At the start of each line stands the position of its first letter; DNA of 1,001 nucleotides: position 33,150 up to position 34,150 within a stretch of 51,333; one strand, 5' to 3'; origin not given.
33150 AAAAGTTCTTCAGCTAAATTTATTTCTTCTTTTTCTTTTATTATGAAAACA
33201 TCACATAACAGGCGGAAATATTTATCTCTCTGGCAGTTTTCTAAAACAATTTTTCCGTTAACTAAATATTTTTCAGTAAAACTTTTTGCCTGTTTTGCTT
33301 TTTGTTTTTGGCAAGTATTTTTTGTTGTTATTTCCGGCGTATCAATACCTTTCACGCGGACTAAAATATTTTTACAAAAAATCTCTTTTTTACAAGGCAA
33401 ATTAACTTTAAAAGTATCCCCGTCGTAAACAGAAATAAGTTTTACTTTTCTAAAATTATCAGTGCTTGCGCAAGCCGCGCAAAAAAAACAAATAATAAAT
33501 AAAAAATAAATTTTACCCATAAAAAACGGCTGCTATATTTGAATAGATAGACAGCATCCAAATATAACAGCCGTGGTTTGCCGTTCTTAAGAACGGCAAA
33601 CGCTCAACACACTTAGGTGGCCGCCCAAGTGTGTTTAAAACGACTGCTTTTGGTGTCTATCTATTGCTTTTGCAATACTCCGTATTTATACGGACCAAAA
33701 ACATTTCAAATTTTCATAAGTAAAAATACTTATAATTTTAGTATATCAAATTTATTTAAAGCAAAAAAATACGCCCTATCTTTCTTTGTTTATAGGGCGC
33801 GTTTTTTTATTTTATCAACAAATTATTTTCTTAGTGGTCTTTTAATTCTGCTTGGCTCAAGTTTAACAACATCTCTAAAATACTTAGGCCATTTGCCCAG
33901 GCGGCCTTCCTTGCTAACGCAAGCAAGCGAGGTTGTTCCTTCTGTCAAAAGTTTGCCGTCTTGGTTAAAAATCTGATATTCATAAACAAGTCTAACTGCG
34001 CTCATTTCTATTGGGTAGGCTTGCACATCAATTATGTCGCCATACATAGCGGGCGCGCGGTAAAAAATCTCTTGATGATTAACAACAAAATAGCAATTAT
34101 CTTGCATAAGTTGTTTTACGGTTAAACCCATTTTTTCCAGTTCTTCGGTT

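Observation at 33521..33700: Densely structured leader or sRNA with a terminator abutting the ATG of an SNase-like lipoprotein gene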

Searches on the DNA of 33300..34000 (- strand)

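Call 4: search_rna_families(source=window, start=33300, end=34000, threshold=evalue, max_evalue=10, show_alignments=3)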
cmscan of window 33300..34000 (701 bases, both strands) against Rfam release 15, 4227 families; matches with E-value up to 10: 23.
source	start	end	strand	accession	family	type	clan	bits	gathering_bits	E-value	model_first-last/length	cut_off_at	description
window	33495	33574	+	RF02844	RefA9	Gene; antisense;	-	24.8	49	0.2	1-64/64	no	Enterococcus sRNA A9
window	33758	33839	-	RF02371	PyrG_leader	Cis-reg; leader;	-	23.6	65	1.1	1-78/78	no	PyrG leader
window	33526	33574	-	RF03879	mir-2831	Gene; miRNA;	-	22.2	90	0.09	15-61/75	no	mir-2831 microRNA precursor family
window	33756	33815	-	RF01666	rox2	Cis-reg;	-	20.7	55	0.85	1-71/71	no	Drosophila rox2 ncRNA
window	33754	33817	-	RF03642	MIR5743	Gene; miRNA;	-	19.3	111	0.86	1-81/81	no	MIR5743 microRNA precursor family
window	33728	33804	+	RF02705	B_rapa_snoR775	Gene; snRNA; snoRNA; HACA-box;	-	19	64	5.1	1-127/127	no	Brassica rapa small nucleolar RNA 775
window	33746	33816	-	RF01742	lactis-plasmid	Gene; sRNA;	-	18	70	4.8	1-106/106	no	lactis-plasmid RNA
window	33734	33823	-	RF03532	SQ2397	Cis-reg;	-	17.9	100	1.2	1-243/243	no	Cis-regulator of HTH transcription factor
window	33767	33835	-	RF02844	RefA9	Gene; antisense;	-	17.9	49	5.2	1-64/64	no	Enterococcus sRNA A9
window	33754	33825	+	RF02621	BSnc120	Gene; sRNA;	-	17.6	114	0.54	1-88/88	no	Brucella sRNA 120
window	33747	33824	-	RF03709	MIR1878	Gene; miRNA;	-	17.6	70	2.6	1-100/100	no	MIR1878 microRNA precursor family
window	33768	33824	-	RF02296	TtnuCD20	Gene; snRNA; snoRNA; CD-box;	-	16.8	80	6.4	1-66/66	no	Tetrahymena snoRNA TtnuCD20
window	33511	33580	-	RF00047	mir-2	Gene; miRNA;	-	16.3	45.5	3.6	1-72/72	no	mir-2 microRNA precursor family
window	33576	33601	+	RF01061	mir-548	Gene; miRNA;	-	16.2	90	5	30-55/84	no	mir-548 microRNA precursor family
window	33576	33601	-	RF01061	mir-548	Gene; miRNA;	-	16.2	90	5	30-55/84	no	mir-548 microRNA precursor family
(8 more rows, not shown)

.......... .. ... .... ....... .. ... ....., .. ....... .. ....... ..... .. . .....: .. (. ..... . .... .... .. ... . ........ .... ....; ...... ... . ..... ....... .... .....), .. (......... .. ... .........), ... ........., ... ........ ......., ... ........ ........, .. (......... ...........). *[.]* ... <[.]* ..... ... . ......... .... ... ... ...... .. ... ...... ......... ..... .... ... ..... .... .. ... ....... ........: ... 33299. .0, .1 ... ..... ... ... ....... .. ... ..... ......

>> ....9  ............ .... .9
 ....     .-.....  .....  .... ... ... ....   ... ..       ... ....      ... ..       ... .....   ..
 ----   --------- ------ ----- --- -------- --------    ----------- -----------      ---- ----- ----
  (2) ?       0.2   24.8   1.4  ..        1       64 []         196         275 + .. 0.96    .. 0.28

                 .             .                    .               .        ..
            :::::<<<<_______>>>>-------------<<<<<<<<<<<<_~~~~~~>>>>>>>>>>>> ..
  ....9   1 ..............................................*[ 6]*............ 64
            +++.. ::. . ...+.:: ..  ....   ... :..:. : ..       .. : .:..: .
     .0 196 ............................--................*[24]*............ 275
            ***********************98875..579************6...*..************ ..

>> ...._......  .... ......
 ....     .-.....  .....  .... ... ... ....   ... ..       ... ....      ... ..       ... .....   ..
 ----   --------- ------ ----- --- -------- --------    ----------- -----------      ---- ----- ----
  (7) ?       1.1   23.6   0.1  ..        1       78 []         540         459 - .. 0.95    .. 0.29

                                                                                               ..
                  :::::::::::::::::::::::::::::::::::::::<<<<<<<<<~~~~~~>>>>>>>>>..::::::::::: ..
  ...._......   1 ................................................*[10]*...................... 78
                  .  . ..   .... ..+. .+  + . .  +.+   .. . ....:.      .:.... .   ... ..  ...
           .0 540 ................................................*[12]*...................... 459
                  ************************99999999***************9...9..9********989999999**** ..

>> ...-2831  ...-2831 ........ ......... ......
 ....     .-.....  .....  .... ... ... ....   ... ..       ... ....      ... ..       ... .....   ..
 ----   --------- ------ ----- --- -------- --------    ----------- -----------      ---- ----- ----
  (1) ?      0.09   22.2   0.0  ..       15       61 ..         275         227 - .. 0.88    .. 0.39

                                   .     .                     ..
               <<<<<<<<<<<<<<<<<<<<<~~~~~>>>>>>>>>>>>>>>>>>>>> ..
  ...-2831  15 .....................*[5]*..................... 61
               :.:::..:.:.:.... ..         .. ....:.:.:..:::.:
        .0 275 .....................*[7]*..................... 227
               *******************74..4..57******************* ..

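Call 31: build_rna_model(alignment_id=A2)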
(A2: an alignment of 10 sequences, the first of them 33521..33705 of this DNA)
Model R1 built from alignment A2 (10 sequences, 220 columns); structure: RNAalifold consensus.
model positions 203; base pairs 45; branch points 3; effective number of sequences 3.18; information 0.59 bits per position. Calibrated on 0.2 Mb of random sequence (short: E-values are rough).
structure used (alignment columns):
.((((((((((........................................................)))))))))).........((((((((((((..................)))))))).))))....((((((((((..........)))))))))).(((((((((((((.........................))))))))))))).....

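Call 32: search_with_rna_model(model_id=R1, sources=[window, L004, L005, L006, L007, L008, L009, L010, L011, L012, L013, L115, L125, L145, L180, L181, L001, L002], max_evalue=10)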
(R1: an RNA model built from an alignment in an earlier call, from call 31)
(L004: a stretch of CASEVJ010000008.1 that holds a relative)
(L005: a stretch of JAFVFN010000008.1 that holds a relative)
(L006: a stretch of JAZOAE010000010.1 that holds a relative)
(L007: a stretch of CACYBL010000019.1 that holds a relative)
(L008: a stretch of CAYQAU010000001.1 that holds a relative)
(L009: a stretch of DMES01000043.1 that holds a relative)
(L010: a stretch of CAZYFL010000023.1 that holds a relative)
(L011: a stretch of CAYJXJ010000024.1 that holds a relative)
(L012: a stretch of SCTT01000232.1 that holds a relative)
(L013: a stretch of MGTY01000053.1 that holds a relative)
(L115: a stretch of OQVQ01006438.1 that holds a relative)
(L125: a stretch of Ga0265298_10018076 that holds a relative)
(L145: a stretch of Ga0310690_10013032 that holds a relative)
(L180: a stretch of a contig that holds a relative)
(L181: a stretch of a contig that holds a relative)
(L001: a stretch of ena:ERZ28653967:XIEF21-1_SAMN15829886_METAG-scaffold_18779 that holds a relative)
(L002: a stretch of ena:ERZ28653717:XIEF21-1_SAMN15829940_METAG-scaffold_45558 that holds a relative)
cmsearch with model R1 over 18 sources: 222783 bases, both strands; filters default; matches with E-value up to 10: 41.
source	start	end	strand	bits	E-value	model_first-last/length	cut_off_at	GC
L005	13049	13248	+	175.8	1.3e-47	1-203/203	no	0.42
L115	683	884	+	167.7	2.7e-45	1-203/203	no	0.48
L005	8421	8622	-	162.1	1e-43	1-203/203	no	0.39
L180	1537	1744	-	160.2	3.4e-43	1-203/203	no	0.44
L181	811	999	+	160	4e-43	1-203/203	no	0.49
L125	269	466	-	156.1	5.2e-42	1-203/203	no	0.46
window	33521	33705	-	155.5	7.8e-42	1-203/203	no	0.41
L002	3815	3999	+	154.5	1.4e-41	1-203/203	no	0.41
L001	161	347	+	149.1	5e-40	1-203/203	no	0.42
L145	8393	8600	+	139.6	2.4e-37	1-203/203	no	0.38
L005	29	211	-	138.9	3.7e-37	1-203/203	no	0.42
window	33526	33574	+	27.3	1.6e-05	150-198/203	no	0.39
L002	3946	3994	-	27.3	1.6e-05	150-198/203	no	0.39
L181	946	994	-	24.1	0.00013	150-198/203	no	0.51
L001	295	341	-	23.9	0.00015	151-197/203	no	0.4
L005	12992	13120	-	21.7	0.00062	1-203/203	no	0.29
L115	832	907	-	21.4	0.00075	121-198/203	no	0.42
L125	400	548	+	20.3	0.0016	1-203/203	no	0.33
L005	8426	8475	+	19.2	0.0033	150-198/203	no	0.42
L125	274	320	+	18.5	0.0052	150-198/203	no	0.49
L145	8277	8461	-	18.1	0.0068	1-203/203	no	0.37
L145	8546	8595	-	17.9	0.0073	150-198/203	no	0.42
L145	4899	4963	+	17.9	0.0074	4-68/203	no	0.29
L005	13195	13243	-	17.7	0.0084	150-198/203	no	0.49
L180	1672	1808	+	16.5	0.018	1-203/203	no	0.34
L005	34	81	+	15.9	0.027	150-198/203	no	0.48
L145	4853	4966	-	15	0.05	1-203/203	no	0.32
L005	8552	8647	+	14.8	0.055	1-203/203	no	0.31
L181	768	880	-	14.3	0.078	1-203/203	no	0.41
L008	7845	7964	-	13.1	0.17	1-203/203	no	0.43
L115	684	750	-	12.1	0.32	2-70/203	no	0.48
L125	4432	4591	-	12.1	0.33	1-203/203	no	0.42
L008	7937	8005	+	10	1.3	1-203/203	no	0.42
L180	1594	1618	+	9.4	1.9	124-148/203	no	0.44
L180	1542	1592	+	8.6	3.3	150-198/203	no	0.45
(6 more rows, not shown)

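Call 40: search_with_rna_model(model_id=R1, sources=[L084, L085, L086, L087, L088, L089, L090, L091, L092, L093, L094, L095, L096, L097, L098, L099, L100, L101, L102, L103, L104, L105, L106, L107, L108, L109, L110, L111, L112, L113, L114, L116, L117, L118, L119, L120, L121, L122, L123, L124, L126, L127, L128, L129, L130, L131, L132, L133, L134, L135, L136, L137, L138, L139, L140, L141, L142, L143, L144, L146, L147, L148, L149, L150, L151, L152, L153, L154, L155, L156, L157, L158, L159, L160, L161, L162, L163, L164, L165, L166, L167, L168, L169, L170, L171, L172, L173, L174, L175, L176, L177, L178, L179, L182, L183, L184, L185, L186, L187, L188], max_evalue=0.1)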
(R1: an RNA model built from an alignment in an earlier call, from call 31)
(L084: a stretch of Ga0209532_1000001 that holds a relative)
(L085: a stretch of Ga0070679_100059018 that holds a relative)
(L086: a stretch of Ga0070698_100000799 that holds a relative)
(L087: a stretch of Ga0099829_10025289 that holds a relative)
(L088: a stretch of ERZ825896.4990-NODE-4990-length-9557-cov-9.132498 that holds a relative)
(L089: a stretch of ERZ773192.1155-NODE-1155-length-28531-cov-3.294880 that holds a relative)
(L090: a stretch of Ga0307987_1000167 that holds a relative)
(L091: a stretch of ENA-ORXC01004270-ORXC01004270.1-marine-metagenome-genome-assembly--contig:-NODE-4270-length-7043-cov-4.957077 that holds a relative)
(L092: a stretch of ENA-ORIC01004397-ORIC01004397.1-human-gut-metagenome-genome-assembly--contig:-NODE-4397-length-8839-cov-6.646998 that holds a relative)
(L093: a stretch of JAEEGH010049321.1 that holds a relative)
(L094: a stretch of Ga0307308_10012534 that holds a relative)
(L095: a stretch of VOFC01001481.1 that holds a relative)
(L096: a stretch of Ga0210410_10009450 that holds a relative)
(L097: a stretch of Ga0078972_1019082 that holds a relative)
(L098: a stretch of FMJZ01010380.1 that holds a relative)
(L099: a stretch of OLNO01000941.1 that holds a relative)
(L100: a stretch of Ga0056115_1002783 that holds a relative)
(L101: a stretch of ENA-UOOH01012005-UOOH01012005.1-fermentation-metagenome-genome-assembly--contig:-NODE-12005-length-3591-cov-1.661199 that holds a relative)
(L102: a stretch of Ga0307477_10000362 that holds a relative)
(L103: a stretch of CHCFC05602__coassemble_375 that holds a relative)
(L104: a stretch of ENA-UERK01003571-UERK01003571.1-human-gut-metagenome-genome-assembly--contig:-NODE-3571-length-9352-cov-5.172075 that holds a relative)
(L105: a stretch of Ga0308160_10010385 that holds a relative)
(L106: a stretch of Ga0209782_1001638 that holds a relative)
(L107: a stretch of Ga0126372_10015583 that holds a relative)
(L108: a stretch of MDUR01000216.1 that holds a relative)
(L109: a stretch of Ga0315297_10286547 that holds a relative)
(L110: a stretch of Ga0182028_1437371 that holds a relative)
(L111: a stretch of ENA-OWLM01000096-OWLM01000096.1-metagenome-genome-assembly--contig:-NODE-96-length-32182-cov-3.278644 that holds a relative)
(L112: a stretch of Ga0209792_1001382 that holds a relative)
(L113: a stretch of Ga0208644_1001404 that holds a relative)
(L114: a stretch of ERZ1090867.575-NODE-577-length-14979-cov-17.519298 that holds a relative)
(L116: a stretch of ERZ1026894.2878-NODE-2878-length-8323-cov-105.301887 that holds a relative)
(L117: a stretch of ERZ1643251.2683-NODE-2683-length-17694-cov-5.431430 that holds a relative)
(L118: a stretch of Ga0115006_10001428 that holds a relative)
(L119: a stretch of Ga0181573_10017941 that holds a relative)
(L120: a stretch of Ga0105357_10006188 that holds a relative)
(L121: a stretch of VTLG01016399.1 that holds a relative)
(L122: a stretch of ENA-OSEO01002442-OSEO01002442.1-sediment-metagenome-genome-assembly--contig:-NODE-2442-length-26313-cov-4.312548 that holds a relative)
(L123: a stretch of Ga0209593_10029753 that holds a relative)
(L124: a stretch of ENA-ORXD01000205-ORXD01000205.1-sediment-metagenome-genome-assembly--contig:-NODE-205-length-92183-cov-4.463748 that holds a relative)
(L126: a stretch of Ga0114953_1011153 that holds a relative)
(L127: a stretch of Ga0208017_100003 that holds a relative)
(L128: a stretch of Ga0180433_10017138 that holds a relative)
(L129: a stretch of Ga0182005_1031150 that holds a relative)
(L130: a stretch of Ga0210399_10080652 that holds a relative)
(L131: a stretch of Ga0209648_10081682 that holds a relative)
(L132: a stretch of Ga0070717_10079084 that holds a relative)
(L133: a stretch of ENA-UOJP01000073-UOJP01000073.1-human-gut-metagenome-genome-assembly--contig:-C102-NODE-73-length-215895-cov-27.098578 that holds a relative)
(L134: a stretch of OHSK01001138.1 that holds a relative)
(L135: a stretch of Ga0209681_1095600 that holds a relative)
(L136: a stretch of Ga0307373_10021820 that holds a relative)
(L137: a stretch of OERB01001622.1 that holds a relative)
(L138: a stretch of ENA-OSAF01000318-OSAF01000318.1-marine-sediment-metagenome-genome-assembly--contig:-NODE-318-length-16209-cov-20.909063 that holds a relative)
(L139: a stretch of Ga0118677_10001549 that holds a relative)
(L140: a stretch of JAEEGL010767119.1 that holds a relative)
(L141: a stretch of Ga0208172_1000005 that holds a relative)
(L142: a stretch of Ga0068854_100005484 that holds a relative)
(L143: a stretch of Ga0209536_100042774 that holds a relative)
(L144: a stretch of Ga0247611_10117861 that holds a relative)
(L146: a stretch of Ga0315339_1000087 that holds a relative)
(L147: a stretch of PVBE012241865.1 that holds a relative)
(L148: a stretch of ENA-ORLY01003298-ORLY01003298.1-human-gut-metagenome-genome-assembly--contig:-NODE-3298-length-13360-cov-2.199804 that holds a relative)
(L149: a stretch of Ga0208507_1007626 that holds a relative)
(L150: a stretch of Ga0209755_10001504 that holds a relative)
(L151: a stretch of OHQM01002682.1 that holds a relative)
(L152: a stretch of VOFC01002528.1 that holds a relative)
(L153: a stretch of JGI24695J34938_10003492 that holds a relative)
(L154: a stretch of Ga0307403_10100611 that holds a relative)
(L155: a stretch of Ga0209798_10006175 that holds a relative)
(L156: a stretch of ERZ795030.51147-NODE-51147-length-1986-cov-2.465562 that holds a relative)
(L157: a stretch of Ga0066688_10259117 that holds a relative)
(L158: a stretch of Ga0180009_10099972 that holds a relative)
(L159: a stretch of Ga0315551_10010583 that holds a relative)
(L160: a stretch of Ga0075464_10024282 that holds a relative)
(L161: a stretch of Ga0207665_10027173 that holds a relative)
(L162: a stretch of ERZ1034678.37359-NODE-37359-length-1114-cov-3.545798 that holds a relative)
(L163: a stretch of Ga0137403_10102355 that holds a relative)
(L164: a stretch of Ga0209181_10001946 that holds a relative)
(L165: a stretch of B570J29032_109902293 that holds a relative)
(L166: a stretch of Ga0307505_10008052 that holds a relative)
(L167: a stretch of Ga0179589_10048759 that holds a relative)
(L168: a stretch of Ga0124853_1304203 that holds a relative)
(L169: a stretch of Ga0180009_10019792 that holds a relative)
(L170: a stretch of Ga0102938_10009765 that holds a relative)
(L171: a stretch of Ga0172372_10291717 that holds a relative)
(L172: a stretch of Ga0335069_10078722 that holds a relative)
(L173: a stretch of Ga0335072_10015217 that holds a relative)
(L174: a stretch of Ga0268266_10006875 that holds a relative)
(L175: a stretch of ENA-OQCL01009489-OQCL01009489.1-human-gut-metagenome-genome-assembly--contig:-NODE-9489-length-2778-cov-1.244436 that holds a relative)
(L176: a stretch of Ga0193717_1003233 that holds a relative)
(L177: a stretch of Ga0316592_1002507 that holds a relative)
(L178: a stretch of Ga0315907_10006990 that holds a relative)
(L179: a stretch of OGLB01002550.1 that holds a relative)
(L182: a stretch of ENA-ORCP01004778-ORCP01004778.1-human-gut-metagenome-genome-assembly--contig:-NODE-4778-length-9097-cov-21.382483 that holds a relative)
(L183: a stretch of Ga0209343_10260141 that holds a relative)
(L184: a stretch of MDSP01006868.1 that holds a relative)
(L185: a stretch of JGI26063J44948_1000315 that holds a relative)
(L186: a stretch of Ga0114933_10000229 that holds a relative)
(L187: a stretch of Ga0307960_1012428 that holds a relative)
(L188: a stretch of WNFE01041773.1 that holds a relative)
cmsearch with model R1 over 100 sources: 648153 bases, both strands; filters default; matches with E-value up to 0.1: 4.
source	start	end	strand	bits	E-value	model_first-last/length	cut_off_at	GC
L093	175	308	+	28.4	2.3e-05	1-203/203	no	0.37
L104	2624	2748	-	23.9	0.00043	1-203/203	no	0.3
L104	2524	2681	+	22.5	0.0011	1-203/203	no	0.31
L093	257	314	-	16.3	0.064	150-198/203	no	0.4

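Call 41: search_with_rna_model(model_id=R1, sources=[L189, L190, L191, L192, L193, L194, L195, L196, L197, L198, L199, L200, L201, L202, L203, L204, L205], max_evalue=0.1)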
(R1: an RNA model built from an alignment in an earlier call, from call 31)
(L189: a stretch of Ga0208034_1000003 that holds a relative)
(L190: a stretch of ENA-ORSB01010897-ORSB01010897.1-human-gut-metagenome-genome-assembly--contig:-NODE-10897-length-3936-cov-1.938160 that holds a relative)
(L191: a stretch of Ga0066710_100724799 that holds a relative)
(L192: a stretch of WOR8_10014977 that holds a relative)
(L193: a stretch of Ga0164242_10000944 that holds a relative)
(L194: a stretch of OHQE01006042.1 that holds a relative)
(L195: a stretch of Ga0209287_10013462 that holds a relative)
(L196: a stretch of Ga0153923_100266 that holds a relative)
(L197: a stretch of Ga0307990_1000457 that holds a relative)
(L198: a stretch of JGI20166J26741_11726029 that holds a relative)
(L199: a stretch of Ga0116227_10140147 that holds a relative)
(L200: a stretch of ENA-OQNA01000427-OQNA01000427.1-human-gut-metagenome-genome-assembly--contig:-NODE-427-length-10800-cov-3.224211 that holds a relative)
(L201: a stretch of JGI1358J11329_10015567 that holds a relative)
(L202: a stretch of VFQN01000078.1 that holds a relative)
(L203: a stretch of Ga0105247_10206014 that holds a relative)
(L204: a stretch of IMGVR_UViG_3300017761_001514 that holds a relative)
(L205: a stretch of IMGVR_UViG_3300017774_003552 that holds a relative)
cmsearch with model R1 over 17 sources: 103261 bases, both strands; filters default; matches with E-value up to 0.1: 0.
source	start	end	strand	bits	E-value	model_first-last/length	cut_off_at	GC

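Call 48: search_with_rna_model(model_id=R1, sources=[L206, L207, L208, L209, L210, L211], max_evalue=1)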
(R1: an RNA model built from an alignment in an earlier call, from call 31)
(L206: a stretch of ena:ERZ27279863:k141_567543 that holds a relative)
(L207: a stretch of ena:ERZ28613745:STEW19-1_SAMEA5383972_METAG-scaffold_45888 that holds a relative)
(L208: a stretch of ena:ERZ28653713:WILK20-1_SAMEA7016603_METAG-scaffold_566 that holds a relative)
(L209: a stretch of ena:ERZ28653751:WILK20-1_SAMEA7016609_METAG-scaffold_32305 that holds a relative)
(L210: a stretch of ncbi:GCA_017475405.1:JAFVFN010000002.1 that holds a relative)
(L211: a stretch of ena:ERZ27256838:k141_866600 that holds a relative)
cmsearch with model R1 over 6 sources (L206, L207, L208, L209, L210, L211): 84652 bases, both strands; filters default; matches with E-value up to 1: 11.
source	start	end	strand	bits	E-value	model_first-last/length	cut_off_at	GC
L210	9768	9968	+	123.1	4.5e-33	1-203/203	no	0.43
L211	9768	9968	+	123.1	4.5e-33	1-203/203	no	0.43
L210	753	956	-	119.7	3.9e-32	1-203/203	no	0.41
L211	753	956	-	119.7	3.9e-32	1-203/203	no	0.41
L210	734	807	+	18.7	0.0017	121-198/203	no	0.43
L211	734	807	+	18.7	0.0017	121-198/203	no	0.43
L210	9913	9963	-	10.8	0.29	150-198/203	no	0.51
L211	9913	9963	-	10.8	0.29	150-198/203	no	0.51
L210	838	876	+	10.6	0.33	80-118/203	no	0.31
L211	838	876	+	10.6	0.33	80-118/203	no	0.31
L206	9013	9211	+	10.4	0.38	1-203/203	no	0.33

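Call 57: search_with_rna_model(model_id=R1, sources=[L212, L213, L214, L215, L216], max_evalue=0.01)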
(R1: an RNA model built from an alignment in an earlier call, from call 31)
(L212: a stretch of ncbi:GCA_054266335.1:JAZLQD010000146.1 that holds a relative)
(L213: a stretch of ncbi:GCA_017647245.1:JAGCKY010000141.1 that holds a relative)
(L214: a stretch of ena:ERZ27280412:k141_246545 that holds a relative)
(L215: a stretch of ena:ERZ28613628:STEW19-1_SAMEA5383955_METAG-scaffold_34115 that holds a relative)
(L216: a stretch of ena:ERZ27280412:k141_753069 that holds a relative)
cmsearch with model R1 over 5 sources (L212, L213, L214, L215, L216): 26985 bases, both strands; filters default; matches with E-value up to 0.01: 2.
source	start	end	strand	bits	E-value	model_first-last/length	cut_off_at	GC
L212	4214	4415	+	103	7.1e-28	1-203/203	no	0.41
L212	4152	4283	-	16.1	0.0029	1-203/203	no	0.36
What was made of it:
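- Tried and rejected: Prepilin genes in L206, L208, L211 and L213-L216 lack it (calls 48, 57).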

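Call 58: search_with_rna_model(model_id=R1, sources=[window, L005, L115, L125, L145, L180, L181, L210, L212], max_evalue=1e-15, make_alignment=true)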
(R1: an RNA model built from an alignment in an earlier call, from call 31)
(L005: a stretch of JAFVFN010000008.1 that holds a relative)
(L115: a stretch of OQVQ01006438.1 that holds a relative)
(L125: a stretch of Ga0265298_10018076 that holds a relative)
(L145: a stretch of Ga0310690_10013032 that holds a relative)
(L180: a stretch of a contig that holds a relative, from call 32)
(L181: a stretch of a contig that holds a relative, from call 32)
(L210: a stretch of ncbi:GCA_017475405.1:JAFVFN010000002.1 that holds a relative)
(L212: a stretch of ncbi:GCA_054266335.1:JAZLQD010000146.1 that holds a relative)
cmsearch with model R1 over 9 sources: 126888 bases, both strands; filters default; matches with E-value up to 1e-15: 12.
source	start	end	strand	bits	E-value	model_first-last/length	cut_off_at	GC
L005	13049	13248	+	175.8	7.7e-48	1-203/203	no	0.42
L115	683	884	+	167.7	1.5e-45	1-203/203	no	0.48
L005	8421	8622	-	162.1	5.7e-44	1-203/203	no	0.39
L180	1537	1744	-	160.2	2e-43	1-203/203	no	0.44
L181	811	999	+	160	2.3e-43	1-203/203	no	0.49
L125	269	466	-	156.1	3e-42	1-203/203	no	0.46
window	33521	33705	-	155.5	4.4e-42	1-203/203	no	0.41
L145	8393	8600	+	139.6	1.4e-37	1-203/203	no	0.38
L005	29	211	-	138.9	2.1e-37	1-203/203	no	0.42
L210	9768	9968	+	123.1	6.8e-33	1-203/203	no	0.43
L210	753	956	-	119.7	5.8e-32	1-203/203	no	0.41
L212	4214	4415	+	103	3.3e-27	1-203/203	no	0.41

Alignment A3: 12 matches aligned to the model, 250 columns, each read 5' to 3' on its own strand. Consensus structure (alignment columns), stored with it:
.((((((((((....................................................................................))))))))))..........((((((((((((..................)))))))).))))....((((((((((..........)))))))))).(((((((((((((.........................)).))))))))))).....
